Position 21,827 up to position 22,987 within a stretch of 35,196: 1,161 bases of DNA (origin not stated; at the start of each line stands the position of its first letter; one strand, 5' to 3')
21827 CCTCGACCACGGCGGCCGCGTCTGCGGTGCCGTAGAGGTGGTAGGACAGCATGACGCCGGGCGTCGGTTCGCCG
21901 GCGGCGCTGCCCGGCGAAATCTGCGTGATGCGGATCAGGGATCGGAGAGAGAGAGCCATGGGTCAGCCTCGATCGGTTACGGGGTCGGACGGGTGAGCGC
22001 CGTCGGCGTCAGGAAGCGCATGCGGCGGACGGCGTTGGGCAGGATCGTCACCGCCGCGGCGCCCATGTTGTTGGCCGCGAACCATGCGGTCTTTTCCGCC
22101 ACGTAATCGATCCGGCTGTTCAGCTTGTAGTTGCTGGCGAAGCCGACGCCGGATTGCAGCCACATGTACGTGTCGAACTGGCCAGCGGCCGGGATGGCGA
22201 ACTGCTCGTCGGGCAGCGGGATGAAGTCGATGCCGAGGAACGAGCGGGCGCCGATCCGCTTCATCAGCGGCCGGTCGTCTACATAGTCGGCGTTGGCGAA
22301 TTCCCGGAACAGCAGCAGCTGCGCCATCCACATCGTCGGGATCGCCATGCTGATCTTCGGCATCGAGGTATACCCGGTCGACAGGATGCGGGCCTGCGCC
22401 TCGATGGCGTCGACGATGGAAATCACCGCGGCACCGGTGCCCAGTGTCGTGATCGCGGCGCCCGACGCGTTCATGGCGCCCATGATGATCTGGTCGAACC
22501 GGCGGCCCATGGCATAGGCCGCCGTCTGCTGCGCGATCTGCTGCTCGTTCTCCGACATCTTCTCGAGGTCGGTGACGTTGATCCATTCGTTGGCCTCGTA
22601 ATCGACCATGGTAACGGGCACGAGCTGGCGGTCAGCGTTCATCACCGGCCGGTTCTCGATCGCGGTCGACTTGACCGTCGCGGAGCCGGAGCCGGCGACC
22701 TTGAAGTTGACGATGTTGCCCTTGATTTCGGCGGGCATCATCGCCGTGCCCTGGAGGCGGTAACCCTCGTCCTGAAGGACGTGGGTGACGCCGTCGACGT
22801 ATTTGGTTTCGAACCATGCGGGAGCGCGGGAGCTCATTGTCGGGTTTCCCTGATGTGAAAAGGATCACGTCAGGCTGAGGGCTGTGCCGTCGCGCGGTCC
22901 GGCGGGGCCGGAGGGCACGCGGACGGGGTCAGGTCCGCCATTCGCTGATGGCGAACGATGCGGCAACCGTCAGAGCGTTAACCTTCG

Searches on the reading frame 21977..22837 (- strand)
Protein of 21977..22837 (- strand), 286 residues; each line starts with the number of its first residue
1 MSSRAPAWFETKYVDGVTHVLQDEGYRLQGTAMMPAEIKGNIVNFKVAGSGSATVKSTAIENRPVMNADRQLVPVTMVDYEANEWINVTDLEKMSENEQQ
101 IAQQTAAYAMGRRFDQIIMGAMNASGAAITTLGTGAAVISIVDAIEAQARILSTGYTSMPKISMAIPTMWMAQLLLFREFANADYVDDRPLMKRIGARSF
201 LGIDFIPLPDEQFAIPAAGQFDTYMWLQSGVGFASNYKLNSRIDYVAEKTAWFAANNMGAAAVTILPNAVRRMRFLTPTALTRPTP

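Call 12: search_protein_families(library=phrogs, proteins=[window:21977-22837:-])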
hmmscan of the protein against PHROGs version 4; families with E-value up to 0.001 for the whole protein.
window:21977-22837:- (286 aa): 1 family
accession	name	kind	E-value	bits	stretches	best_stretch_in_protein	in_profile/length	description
phrog_3437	-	head and packaging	5e-45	155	1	2-276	4-292/294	major head protein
